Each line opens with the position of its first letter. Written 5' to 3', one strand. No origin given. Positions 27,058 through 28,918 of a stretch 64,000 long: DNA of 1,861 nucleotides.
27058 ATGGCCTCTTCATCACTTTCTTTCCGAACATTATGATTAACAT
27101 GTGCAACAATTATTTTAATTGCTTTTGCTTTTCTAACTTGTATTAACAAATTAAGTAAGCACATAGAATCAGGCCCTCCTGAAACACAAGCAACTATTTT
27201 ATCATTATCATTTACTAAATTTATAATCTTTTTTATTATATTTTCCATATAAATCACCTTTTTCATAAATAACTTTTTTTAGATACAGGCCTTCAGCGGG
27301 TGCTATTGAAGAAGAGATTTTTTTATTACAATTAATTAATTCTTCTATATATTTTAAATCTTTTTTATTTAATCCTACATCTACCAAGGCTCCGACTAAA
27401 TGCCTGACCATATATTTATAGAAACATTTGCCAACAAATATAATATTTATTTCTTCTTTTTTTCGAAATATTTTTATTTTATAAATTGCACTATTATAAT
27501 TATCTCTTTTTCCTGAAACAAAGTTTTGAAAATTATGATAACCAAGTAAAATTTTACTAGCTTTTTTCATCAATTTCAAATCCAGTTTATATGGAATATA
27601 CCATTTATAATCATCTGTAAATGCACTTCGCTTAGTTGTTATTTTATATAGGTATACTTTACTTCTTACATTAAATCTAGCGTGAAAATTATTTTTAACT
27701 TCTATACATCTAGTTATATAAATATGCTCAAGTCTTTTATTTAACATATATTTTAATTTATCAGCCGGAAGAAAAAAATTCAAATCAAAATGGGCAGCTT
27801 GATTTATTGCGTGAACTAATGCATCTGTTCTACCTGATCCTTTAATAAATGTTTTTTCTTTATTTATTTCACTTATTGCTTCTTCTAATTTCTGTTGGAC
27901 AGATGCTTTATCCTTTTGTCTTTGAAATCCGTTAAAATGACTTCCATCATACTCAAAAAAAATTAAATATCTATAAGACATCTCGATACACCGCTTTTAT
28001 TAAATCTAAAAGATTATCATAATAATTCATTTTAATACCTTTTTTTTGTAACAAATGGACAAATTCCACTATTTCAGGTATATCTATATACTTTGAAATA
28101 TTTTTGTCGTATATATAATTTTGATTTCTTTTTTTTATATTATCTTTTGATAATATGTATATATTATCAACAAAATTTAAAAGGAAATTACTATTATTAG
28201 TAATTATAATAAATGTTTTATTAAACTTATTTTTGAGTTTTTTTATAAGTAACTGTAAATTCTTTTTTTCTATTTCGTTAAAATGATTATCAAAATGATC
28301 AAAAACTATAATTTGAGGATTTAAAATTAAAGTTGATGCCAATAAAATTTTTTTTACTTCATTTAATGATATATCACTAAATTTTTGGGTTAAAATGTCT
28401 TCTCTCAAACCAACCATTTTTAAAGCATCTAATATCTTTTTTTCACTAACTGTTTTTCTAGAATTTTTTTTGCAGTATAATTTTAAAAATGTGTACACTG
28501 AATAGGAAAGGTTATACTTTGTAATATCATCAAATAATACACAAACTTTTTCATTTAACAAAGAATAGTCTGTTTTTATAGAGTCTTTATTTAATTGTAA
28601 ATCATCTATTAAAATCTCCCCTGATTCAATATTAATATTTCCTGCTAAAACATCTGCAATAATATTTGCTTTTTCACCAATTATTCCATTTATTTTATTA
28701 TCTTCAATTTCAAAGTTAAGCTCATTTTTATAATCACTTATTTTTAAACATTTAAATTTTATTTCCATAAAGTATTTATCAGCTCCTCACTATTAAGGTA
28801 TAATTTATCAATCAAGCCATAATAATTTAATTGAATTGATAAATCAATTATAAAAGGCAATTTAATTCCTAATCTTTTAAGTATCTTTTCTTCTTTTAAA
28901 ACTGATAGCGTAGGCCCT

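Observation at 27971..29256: Degenerate EcfA/EcfA'-like pair at the conserved ecfA-ecfA'-ecfT-truA position, with no EcfT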

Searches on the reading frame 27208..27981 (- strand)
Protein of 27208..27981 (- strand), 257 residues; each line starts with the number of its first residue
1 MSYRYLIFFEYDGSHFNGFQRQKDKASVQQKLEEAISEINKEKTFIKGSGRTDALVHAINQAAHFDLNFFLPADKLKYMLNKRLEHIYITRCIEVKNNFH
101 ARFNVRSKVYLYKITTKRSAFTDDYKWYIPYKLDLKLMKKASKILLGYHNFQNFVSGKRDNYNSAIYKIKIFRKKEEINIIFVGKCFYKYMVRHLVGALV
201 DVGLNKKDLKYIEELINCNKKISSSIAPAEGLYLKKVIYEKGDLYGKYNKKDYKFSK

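Call 3: search_protein_families(library=pfam, proteins=[window:27208-27981:-], max_evalue=1)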
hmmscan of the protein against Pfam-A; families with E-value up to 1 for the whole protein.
window:27208-27981:- (257 aa): 2 families
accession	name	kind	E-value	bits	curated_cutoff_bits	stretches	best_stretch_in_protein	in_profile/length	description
PF01416.25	PseudoU_synth_1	-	3.5e-29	101.9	23.3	2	141-240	1-108/108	tRNA pseudouridine synthase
PF25419.1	Ig_PIFI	-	0.16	12.8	28.2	0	117-142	90-115/130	PIFI-like, immunoglobulin-like domain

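Call 4: search_protein_families(library=ncbifam, proteins=[window:27208-27981:-], max_evalue=1)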
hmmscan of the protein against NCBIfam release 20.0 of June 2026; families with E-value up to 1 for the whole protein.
window:27208-27981:- (257 aa): 2 families
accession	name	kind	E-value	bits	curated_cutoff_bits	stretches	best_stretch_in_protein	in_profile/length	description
TIGR00071.1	hisT_truA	equivalog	8.3e-50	169.6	142.85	1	6-234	4-228/228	tRNA pseudouridine(38-40) synthase TruA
NF000622.1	PRK00021.3-3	equivalog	9.1e-22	77.8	308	1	10-241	6-229/265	tRNA pseudouridine(38-40) synthase TruA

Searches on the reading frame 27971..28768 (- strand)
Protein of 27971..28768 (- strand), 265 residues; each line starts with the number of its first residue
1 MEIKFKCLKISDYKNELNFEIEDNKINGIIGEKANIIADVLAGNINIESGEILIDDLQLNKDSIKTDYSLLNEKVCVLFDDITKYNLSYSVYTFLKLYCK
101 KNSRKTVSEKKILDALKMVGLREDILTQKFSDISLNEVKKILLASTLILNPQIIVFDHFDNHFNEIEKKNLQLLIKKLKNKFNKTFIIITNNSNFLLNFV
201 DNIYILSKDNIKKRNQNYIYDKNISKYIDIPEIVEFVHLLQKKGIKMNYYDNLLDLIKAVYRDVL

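Call 3: search_protein_families(library=pfam, proteins=[window:27971-28768:-], max_evalue=1)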
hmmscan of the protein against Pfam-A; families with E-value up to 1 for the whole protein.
window:27971-28768:- (265 aa): 5 families
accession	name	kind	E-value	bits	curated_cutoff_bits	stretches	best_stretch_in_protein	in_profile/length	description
PF00005.33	ABC_tran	-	9.5e-08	33.2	25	1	15-157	2-133/137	ABC transporter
PF02463.25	SMC_N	-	0.15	11.9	40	1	105-207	116-213/220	RecF/RecN/SMC N terminal domain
PF00004.35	AAA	-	0.38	11.6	21.2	1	119-193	39-111/131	ATPase family associated with various cellular activities (AAA)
PF14178.11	YppF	-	0.4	11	24.7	1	175-207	3-35/59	YppF-like protein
PF22107.2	Pch2_N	-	0.78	10.9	27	0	169-209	25-65/91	Pch2 N-terminal domain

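Call 4: search_protein_families(library=ncbifam, proteins=[window:27971-28768:-], max_evalue=1)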
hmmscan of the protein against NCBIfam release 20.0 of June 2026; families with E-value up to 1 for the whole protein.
window:27971-28768:- (265 aa): 97 families (the best 25 are shown)
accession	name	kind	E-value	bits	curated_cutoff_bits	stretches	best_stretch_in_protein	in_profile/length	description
TIGR04521.1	ECF_ATPase_2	equivalog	2.2e-21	76.2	330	1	16-248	23-264/279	energy-coupling factor transporter ATPase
NF011692.0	PRK15112.1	equivalog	1.2e-15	57.9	452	1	15-215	31-233/269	putrescine export ABC transporter ATP-binding protein SapF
NF010155.0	PRK13634.1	equivalog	4.9e-14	52.3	413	1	35-248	47-266/290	energy-coupling factor ABC transporter ATP-binding protein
NF010158.0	PRK13637.1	equivalog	6.3e-14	51.7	390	1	15-248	24-264/287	energy-coupling factor transporter ATPase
TIGR04520.1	ECF_ATPase_1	equivalog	6.2e-13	48.8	315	1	15-248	19-255/269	energy-coupling factor transporter ATPase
NF010166.0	PRK13646.1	equivalog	2.8e-12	46.5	458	1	16-243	25-260/286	energy-coupling factor transporter ATPase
NF006987.0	PRK09452.1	equivalog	6.8e-12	44.7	482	1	36-224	58-240/378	spermidine/putrescine ABC transporter ATP-binding protein PotA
NF010171.0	PRK13652.1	equivalog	8.7e-12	44.7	476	1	27-248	33-257/277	cobalt transporter ATP-binding subunit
TIGR03269.1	met_CoM_red_A2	equivalog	2.2e-11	43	517.1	1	16-211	302-506/530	methyl coenzyme M reductase system, component A2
TIGR02769.1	nickel_nikE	equivalog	1.1e-10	41.5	332.55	1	40-212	56-230/265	nickel import ATP-binding protein NikE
NF008513.0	PRK11432.1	equivalog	1.2e-10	40.8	496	1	16-228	24-233/351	ferric ABC transporter ATP-binding protein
TIGR01186.1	proV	subfamily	1.8e-10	40.5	326.6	1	15-211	10-208/363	betaine/proline/choline family ABC transporter ATP-binding protein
TIGR02211.1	LolD_lipo_ex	equivalog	4.5e-10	39.4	307.75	1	15-198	22-207/221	lipoprotein-releasing ABC transporter ATP-binding protein LolD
TIGR01187.1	potA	subfamily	5.1e-10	38.9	355.6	1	39-228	14-197/325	polyamine ABC transporter ATP-binding protein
NF000355.4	ribo_prot_ABC_F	equivalog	6.6e-10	38.4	380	1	16-218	20-199/499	ribosomal protection-like ABC-F family protein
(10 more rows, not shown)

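Call 8: find_homologous_proteins(query=window:27971-28768:-, max_evalue=0.001)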
Query window:27971-28768:- (265 aa): 41 proteins with E <= 0.001 among 1311 candidates.
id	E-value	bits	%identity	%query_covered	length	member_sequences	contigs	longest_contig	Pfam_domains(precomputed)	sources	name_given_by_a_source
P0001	5.4e-159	545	100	100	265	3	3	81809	PF00005.34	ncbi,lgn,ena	-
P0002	1.1e-30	125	46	59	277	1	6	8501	PF00005.34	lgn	-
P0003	6.6e-27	113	33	100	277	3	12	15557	PF00005.34,PF13304.13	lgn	-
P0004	2.0e-26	111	33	94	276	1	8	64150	PF00005.34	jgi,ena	-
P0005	2.6e-26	111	33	94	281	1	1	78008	PF00005.34,PF02463.26,PF13304.13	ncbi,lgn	-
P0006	1.6e-25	108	34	100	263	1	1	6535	PF00005.34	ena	-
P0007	2.0e-25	108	33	99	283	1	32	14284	PF00005.34,PF02463.26,PF13304.13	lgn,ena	-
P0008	2.4e-25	108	33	99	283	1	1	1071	PF00005.34,PF02463.26,PF13304.13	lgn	-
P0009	3.0e-25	107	34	94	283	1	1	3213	PF00005.34,PF02463.26,PF13166.13,PF13304.13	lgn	-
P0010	6.0e-25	106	30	100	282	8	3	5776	PF00005.34,PF02463.26,PF13304.13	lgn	-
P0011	6.1e-25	106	33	94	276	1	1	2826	PF00005.34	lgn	-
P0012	1.4e-24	105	33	99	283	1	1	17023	PF00005.34,PF02463.26,PF13304.13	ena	-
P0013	2.9e-24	104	31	100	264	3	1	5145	PF00005.34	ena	-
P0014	3.6e-24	104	31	94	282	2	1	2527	PF00005.34,PF13175.13,PF02463.26,PF13304.13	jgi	-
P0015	1.6e-23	102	31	94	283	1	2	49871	PF00005.34,PF02463.26,PF13304.13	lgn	-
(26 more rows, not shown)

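Call 37: predict_structure(alignment_id=A4)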
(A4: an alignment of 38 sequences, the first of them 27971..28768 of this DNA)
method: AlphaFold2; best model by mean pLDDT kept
length: 265 residues; sequences in the alignment: 38
mean_pLDDT: 83.4   pTM: 0.81
mean pLDDT of the five models: 83.4, 83.2, 82.4, 82.3, 82.1
residues with pLDDT >= 90: 93; 70-90: 130; 50-70: 41; < 50: 1
segments of 3 or more residues with pLDDT < 50: none
pLDDT, mean of each block of 10 residues (from residue 1): 87 84 92 88 87 88 71 88 73 89 82 93 93 88 92 92 87 93 94 85 81 65 72 78 70 67 63
secondary structure, 60 per line:
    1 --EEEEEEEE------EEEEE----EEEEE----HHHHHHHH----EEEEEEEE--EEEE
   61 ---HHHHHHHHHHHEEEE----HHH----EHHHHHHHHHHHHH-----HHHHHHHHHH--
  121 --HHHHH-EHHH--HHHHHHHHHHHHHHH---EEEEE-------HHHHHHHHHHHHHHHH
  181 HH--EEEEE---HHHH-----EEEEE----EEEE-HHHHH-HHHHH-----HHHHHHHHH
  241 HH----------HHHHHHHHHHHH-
elements in order: E3-10 E17-21 E26-30 H35-42 E47-54 E57-60 H64-74 E75-78 H91-103 H109-118 H123-127 H135-149 E153-157 H165-182 E185-189 H193-196 E202-206 E211-214 H216-220 H222-226 H232-242 H253-264

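Call 42: fold_search(model_id=the predicted structure, library=pdb)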
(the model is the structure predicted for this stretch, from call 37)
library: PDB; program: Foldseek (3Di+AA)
matches with E <= 10: 1736; with E <= 0.001: 1242
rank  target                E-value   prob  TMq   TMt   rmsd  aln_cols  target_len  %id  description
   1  5d3m_B                2.0e-18  1.00  0.86  0.82   3.0       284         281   19  Folate ECF transporter: AMPPNP bound state (released 2016-04-06)
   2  5jsz_B                4.3e-18  1.00  0.87  0.82   2.5       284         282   20  Folate ECF transporter: apo state (released 2016-05-18)
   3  8bms_B                1.6e-17  1.00  0.87  0.82   2.9       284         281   20  Cryo-EM structure of the mutant solitary ECF module 2EQ in MSP2N2 lipid nanodiscs in the ATPase closed and ATP-bound c (released 2023-08-02)
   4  7nnt_B                1.8e-17  1.00  0.88  0.86   2.5       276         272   20  Cryo-EM structure of the folate-specific ECF transporter complex in DDM micelles (released 2021-08-18)
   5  4mki_B                3.2e-17  1.00  0.84  0.79   3.2       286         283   18  Cobalt transporter ATP-binding subunit (released 2013-10-30)
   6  7nnu_B                7.0e-17  1.00  0.88  0.85   2.6       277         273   19  Cryo-EM structure of the folate-specific ECF transporter complex in MSP2N2 lipid nanodiscs (released 2021-08-18)
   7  4huq_A                2.0e-16  1.00  0.84  0.79   3.2       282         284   13  Crystal Structure of a transporter (released 2013-04-17)
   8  8bmq_B                2.3e-16  1.00  0.88  0.84   2.6       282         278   19  Cryo-EM structure of the folate-specific ECF transporter complex in MSP2N2 lipid nanodiscs bound to AMP-PNP (released 2023-08-02)
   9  6zg3_G                2.4e-16  1.00  0.88  0.83   2.6       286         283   20  the structure of ECF PanT transporter in a complex with a nanobody (released 2021-03-03)
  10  4mki_A                2.9e-16  1.00  0.81  0.76   3.5       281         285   17  Cobalt transporter ATP-binding subunit (released 2013-10-30)
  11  6zg3_B                5.6e-16  1.00  0.87  0.82   2.6       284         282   19  the structure of ECF PanT transporter in a complex with a nanobody (released 2021-03-03)
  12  2yz2_B                7.5e-16  1.00  0.73  0.74   3.7       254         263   16  Crystal structure of the ABC transporter in the cobalt transport system (released 2007-11-06)
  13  6zg3_F                1.4e-15  1.00  0.83  0.80   2.9       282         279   19  the structure of ECF PanT transporter in a complex with a nanobody (released 2021-03-03)
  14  8bmp_A                3.0e-15  1.00  0.81  0.77   3.2       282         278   18  Cryo-EM structure of the folate-specific ECF transporter complex in MSP2N2 lipid nanodiscs bound to ATP and ADP (released 2023-08-02)
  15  4hlu_A                3.1e-15  1.00  0.75  0.75   3.7       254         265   16  Structure of the EcfA-A' heterodimer bound to ADP (released 2013-02-06)
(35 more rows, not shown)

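Call 65: search_solved_structures(query=window:27971-28768:-, max_evalue=0.001, show_alignments=2)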
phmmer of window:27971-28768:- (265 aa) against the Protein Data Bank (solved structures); distinct sequences matched with E-value up to 0.001: 82 (the best 60 are shown).
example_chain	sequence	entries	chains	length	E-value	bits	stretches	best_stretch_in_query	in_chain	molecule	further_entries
4mki_B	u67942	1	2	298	1.2e-09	41.5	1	15-246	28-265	Energy-coupling factor transporter ATP-binding protein EcfA2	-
3gfo_A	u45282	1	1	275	6.5e-09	39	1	18-243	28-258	Cobalt import ATP-binding protein cbiO 1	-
8fed_G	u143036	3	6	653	1.2e-08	38.2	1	31-208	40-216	ABC transporter, ATP-binding protein,Green fluorescent protein chimera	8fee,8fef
8buu_9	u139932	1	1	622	5e-08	36.1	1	114-214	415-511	ExpZ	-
1l2t_A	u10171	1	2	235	1e-07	35.1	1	32-213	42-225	Hypothetical ABC transporter ATP-binding protein MJ0796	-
1f3o_A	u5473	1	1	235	1e-07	35.1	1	32-213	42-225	HYPOTHETICAL ABC TRANSPORTER ATP-BINDING PROTEIN MJ0796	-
8ylr_v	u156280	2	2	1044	1.1e-07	35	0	106-222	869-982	Elongation factor 3A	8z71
7nhk_0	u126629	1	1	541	1.5e-07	34.6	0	111-235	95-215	ABC-F type ribosomal protection protein Lsa(A)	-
7b7d_EF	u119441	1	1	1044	1.9e-07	34.2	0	106-222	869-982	Elongation factor 3A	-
2iw3_A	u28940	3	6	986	2.3e-07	34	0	106-216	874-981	ELONGATION FACTOR 3A | ELONGATION FACTOR 3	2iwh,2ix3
3tif_A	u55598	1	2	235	3.2e-07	33.5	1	32-213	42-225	Uncharacterized ABC transporter ATP-binding protein MJ0796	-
8yld_v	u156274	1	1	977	3.8e-07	33.2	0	106-208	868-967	Elongation factor 3A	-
8y5g_D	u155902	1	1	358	4.4e-07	33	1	35-214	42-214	Spermidine/putrescine import ATP-binding protein PotA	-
8y5g_A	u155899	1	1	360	4.4e-07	33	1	35-214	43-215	Spermidine/putrescine import ATP-binding protein PotA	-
2ix8_A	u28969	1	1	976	4.5e-07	33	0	106-206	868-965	ELONGATION FACTOR 3A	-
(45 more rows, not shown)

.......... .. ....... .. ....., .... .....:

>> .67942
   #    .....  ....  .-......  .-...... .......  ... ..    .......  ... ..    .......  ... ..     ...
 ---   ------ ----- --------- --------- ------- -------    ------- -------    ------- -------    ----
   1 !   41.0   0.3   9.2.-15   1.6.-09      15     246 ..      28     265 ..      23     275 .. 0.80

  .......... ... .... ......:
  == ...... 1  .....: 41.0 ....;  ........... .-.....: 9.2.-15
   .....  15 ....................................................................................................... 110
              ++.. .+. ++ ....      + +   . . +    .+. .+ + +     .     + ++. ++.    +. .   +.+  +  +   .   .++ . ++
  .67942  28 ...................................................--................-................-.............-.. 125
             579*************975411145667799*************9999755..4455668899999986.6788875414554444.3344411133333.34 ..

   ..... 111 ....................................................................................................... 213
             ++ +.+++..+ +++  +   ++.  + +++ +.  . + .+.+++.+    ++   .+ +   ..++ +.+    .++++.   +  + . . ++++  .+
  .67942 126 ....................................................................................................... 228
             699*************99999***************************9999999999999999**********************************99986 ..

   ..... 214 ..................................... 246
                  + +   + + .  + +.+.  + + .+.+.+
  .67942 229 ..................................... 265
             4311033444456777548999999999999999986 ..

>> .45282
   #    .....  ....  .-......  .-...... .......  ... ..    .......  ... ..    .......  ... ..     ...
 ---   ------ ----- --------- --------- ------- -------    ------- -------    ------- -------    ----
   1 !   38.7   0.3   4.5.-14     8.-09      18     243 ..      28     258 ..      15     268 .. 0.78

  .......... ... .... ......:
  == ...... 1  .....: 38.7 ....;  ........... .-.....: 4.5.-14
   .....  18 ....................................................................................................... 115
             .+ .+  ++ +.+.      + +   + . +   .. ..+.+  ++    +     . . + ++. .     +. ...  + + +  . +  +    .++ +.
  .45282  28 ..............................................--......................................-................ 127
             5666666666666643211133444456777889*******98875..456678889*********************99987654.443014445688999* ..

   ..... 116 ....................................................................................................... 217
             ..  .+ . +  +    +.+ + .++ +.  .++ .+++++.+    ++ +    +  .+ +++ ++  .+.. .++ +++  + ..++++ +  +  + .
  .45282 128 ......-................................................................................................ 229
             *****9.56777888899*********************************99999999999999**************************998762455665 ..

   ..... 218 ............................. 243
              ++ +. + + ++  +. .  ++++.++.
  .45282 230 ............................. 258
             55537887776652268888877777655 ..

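Call 72: search_protein_families(library=padloc, proteins=[window:27971-28768:-], max_evalue=0.01)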
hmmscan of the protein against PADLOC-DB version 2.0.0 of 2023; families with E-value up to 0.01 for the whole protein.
window:27971-28768:- (265 aa): 1 family
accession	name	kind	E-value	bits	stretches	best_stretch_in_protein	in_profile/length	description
PDLC04135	mad3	-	1.1e-06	26.5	1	138-210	269-344/374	mads_3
